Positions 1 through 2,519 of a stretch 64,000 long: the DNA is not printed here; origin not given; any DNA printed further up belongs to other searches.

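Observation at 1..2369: IleRS-family paralog with both class I catalytic signatures (HIGH and KMSKS) degenerate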

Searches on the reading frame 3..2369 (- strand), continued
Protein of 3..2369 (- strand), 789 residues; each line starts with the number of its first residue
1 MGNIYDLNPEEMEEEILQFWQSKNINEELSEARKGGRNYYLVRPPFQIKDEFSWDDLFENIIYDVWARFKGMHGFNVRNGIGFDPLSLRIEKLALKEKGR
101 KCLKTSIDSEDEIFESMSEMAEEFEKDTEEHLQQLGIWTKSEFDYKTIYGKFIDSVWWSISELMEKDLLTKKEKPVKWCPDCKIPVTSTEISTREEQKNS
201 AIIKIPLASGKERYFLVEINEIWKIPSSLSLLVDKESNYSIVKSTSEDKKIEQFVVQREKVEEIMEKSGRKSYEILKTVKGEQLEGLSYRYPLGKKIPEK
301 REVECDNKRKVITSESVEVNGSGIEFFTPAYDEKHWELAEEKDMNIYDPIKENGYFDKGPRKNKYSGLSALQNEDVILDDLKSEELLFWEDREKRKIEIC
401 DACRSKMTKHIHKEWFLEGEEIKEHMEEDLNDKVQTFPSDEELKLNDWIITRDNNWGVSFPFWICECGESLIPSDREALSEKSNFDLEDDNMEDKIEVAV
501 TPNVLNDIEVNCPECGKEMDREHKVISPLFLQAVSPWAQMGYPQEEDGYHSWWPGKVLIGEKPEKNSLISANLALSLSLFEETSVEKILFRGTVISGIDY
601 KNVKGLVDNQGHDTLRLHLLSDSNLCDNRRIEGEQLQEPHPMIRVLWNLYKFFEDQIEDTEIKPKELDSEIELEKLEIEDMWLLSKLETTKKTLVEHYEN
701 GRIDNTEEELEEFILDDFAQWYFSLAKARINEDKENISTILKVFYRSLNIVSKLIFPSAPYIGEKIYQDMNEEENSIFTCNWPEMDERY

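Call 94: find_encoding_contigs(protein=P0186, flank=6000, max_places=5)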
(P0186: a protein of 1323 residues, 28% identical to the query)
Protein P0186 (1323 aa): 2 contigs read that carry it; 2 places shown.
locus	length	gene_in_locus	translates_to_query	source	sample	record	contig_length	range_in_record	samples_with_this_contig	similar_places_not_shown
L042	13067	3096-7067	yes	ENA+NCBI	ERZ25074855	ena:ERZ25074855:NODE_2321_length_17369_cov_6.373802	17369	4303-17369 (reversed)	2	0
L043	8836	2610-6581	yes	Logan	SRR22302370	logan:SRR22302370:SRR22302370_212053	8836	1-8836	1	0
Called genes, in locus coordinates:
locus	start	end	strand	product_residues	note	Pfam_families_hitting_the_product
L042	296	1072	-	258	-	PF13489:Methyltransf_23, PF07021:MetW (faint), PF13847:Methyltransf_31 (faint), PF08241:Methyltransf_11, PF13649:Methyltransf_25 (weak)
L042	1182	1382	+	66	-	-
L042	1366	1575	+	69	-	-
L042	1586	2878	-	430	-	PF00709:Adenylsucc_synt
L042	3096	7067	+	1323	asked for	PF00133:tRNA-synt_1, PF01406:tRNA-synt_1e (faint), PF09334:tRNA-synt_1g, PF08264:Anticodon_1, PF19302:DUF5915, PF13240:Zn_Ribbon_1 (weak), PF05763:DUF835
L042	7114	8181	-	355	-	PF01047:MarR (faint), PF01978:TrmB (faint), PF12802:MarR_2 (faint), PF13412:HTH_24 (faint)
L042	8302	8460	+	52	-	-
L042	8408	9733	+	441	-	PF00202:Aminotran_3, PF00155:Aminotran_1_2 (faint)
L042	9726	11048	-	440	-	PF01488:Shikimate_DH (weak), PF03435:Sacchrp_dh_NADP, PF13460:NAD_binding_10 (faint), PF16653:Sacchrp_dh_C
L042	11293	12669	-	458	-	PF05222:AlaDh_PNT_N, PF01262:AlaDh_PNT_C (weak)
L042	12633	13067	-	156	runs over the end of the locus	PF00582:Usp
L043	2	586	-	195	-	?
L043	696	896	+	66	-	-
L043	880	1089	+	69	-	-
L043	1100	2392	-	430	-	PF00709:Adenylsucc_synt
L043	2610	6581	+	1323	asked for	PF00133:tRNA-synt_1, PF01406:tRNA-synt_1e (faint), PF09334:tRNA-synt_1g, PF08264:Anticodon_1, PF19302:DUF5915, PF13240:Zn_Ribbon_1 (weak), PF05763:DUF835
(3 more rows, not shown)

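Call 95: find_encoding_contigs(protein=P0189, flank=6000, max_places=5)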
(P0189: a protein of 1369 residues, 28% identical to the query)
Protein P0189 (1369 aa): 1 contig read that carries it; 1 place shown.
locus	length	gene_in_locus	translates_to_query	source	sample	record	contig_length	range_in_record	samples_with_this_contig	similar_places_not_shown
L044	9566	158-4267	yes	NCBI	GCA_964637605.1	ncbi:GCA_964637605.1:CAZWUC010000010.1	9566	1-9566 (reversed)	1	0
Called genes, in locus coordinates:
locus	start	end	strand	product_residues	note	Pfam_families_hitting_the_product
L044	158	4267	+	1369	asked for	PF00133:tRNA-synt_1, PF09334:tRNA-synt_1g, PF08264:Anticodon_1, PF19302:DUF5915, PF00633:HHH (faint), PF12826:HHH_2, PF14520:HHH_5, PF05763:DUF835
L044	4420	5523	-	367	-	-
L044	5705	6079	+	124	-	-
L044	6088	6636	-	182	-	PF00583:Acetyltransf_1 (weak), PF13508:Acetyltransf_7 (weak)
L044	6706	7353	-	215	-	-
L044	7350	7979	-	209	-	-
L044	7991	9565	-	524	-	?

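Call 97: search_protein_families(library=padloc, proteins=[P0001], max_evalue=0.01)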
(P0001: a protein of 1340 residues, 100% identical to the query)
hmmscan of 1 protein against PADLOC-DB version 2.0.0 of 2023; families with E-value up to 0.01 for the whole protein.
P0001 (1340 aa): 0 families

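Call 98: search_protein_families(library=ncbifam, proteins=[L001:6625-7524:+, L001:7550-8761:-, P0193], max_evalue=0.00001)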
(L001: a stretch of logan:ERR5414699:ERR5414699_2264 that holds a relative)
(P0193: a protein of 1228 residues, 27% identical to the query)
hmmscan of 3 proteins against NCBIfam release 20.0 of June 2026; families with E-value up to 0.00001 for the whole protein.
L001:6625-7524:+ (299 aa): 15 families
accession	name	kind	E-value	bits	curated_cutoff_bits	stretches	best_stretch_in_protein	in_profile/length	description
TIGR00745.1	apbA_panE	subfamily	6.5e-80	268.6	141.35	1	2-294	1-303/305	2-dehydropantoate 2-reductase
NF005092.1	PRK06522.2-3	equivalog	1e-65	221.9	500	1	1-293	1-295/296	2-dehydropantoate 2-reductase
NF005091.0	PRK06522.2-2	equivalog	1.4e-51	175.5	252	1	1-293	2-297/302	2-dehydropantoate 2-reductase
NF005087.0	PRK06522.1-1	equivalog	1.9e-50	171.6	351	1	1-298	1-294/296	2-dehydropantoate 2-reductase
NF005093.0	PRK06522.2-4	equivalog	7.3e-50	170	308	1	1-294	4-298/304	2-dehydropantoate 2-reductase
NF005088.0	PRK06522.1-2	subfamily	5.1e-49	167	371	1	1-293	1-302/308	2-dehydropantoate 2-reductase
NF004311.0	PRK05708.1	equivalog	3.3e-40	137.8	378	1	3-288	5-292/305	putative 2-dehydropantoate 2-reductase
NF005090.0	PRK06522.2-1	equivalog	8e-36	123.8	496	1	1-295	3-295/296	2-dehydropantoate 2-reductase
NF004887.0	PRK06249.1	equivalog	4.6e-34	118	360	1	1-294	6-312/316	putative 2-dehydropantoate 2-reductase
NF006083.0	PRK08229.1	equivalog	4e-31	108.2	371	2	2-221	4-227/341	2-dehydropantoate 2-reductase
NF005089.0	PRK06522.1-4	subfamily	5.4e-31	108.2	223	1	104-291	130-316/326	2-dehydropantoate 2-reductase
NF005094.0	PRK06522.2-5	equivalog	1.1e-28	100.4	382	1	1-290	1-299/307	2-dehydropantoate 2-reductase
NF009543.0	PRK12921.1-5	equivalog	2.3e-25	89.4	339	1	1-293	1-303/305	oxidoreductase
NF009542.0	PRK12921.1-4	equivalog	3.3e-22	79.1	288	1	1-293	2-283/286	oxidoreductase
NF009541.0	PRK12921.1-1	equivalog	7.9e-21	74.6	338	1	2-289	7-289/297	oxidoreductase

L001:7550-8761:- (403 aa): 16 families
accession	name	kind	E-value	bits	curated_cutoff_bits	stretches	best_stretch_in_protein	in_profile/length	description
TIGR01578.1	MiaB-like-B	hypoth_equivalog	2.8e-123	411.8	314.7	1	2-403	1-421/421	tRNA (N(6)-L-threonylcarbamoyladenosine(37)-C(2))-methylthiotransferase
TIGR00089.1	TIGR00089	subfamily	1.7e-114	383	251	1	2-400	1-429/429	MiaB/RimO family radical SAM methylthiotransferase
TIGR01579.1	MiaB-like-C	equivalog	4.7e-81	273.2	357.05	2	89-390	115-416/416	tRNA (N(6)-L-threonylcarbamoyladenosine(37)-C(2))-methylthiotransferase MtaB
TIGR01574.1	miaB-methiolase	equivalog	2e-79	267.7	355.3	2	100-403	130-437/437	tRNA (N6-isopentenyl adenosine(37)-C2)-methylthiotransferase MiaB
TIGR01125.1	TIGR01125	equivalog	2.5e-71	241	356.95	1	5-400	4-432/432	30S ribosomal protein S12 methylthiotransferase RimO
NF010916.0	PRK14336.1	equivalog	6.8e-62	209.6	606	1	2-403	3-413/418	tRNA (N6-isopentenyl adenosine(37)-C2)-methylthiotransferase MiaB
TIGR04013.1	B12_SAM_MJ_1487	hypoth_equivalog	6.8e-26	91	251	1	107-330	144-370/382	TIGR04013 family B12-binding domain/radical SAM domain-containing protein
TIGR04014.1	B12_SAM_MJ_0865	equivalog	1.2e-19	70.4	360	1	47-312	93-356/434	methyl-coenzyme M reductase glutamine C-methyltransferase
TIGR04479.1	bcpD_PhpK_rSAM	subfamily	2.1e-13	49.5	600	1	115-299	242-416/504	PhpK family radical SAM P-methyltransferase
TIGR03994.1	rSAM_HemZ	equivalog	7.2e-09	35.2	321.4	1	231-376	206-351/401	coproporphyrinogen dehydrogenase HemZ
TIGR03471.1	HpnJ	equivalog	3.7e-08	32.7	577.6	1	118-314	201-387/472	hopanoid biosynthesis associated radical SAM protein HpnJ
NF006060.0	PRK08207.1-3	equivalog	2.1e-07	30.1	653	1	231-372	274-418/477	coproporphyrinogen III oxidase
TIGR01212.1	TIGR01212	equivalog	3e-07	29.9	180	1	211-316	123-229/302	tRNA modification radical SAM protein MnmL/YtqA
NF006065.0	PRK08207.2-4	equivalog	2.6e-06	26.7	922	1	225-303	290-367/484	coproporphyrinogen III oxidase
NF006064.0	PRK08207.2-2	equivalog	3.2e-06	26.4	504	0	227-379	265-413/465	coproporphyrinogen III oxidase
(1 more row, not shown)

P0193 (1228 aa): 16 families
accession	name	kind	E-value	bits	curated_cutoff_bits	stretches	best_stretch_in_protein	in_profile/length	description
TIGR00392.1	ileS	equivalog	1.3e-280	933.4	621.4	1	7-846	4-857/861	isoleucine--tRNA ligase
NF000258.1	MupB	exception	6.6e-177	590.3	1900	1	15-1049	9-1027/1033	mupirocin-resistant isoleucine--tRNA ligase MupB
NF000257.1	MupA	exception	1.8e-170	568.9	1900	1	16-1010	10-985/1024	mupirocin-resistant isoleucine--tRNA ligase MupA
TIGR00422.1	valS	equivalog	8.4e-156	520.3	612.1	2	316-892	261-811/863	valine--tRNA ligase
NF009687.0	PRK13208.1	equivalog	5.2e-148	494.6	738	2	333-873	278-794/801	valine--tRNA ligase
NF004349.1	PRK05729.1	equivalog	3.5e-135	452.3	704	2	322-874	262-776/860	valine--tRNA ligase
NF040702.1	ileS_w_GNAT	exception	8.4e-132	440.9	1999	2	255-822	447-998/1100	isoleucine--tRNA ligase, N-acetyltransferase domain-containing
NF011492.0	PRK14900.1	equivalog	3.6e-110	369.5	1783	2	322-869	278-800/1044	valine--tRNA ligase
NF000540.1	alt_ValS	exception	4.2e-86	289.6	900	2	359-852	332-813/827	valine--tRNA ligase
NF008957.0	PRK12300.1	subfamily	2.3e-57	194.7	677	2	12-336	7-322/946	leucine--tRNA ligase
TIGR00396.1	leuS_bact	equivalog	1.6e-49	168.8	548.4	3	9-194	1-167/843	leucine--tRNA ligase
TIGR00395.1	leuS_arch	equivalog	5.6e-49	166.9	648.5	2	546-885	566-846/938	leucine--tRNA ligase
TIGR00398.1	metG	equivalog_domain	1.5e-32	113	336.35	2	579-788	307-509/530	methionine--tRNA ligase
NF001100.0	PRK00133.1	equivalog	1.8e-22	79.6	587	1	397-804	173-526/676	methionine--tRNA ligase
NF008900.0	PRK12267.1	equivalog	2.7e-22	79.1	598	1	524-783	224-479/648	methionine--tRNA ligase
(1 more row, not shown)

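Call 101: find_encoding_contigs(protein=P0021, flank=1000, max_places=10)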
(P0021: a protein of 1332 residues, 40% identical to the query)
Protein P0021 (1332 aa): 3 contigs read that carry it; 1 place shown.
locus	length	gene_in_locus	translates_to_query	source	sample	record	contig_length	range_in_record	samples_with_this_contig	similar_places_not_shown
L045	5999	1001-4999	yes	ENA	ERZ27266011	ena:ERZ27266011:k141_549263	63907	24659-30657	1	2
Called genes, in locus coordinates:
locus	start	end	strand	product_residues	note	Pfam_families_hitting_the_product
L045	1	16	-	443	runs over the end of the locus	PF02844:GARS_N, PF01071:GARS_A, PF02843:GARS_C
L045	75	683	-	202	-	PF05239:PRC (weak), PF09939:DUF2171 (faint)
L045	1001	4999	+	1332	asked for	PF00133:tRNA-synt_1, PF08264:Anticodon_1, PF19302:DUF5915, PF14520:HHH_5, PF05763:DUF835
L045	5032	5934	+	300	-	PF02558:ApbA, PF08546:ApbA_C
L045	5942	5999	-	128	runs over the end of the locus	PF21485:IF5A-like_N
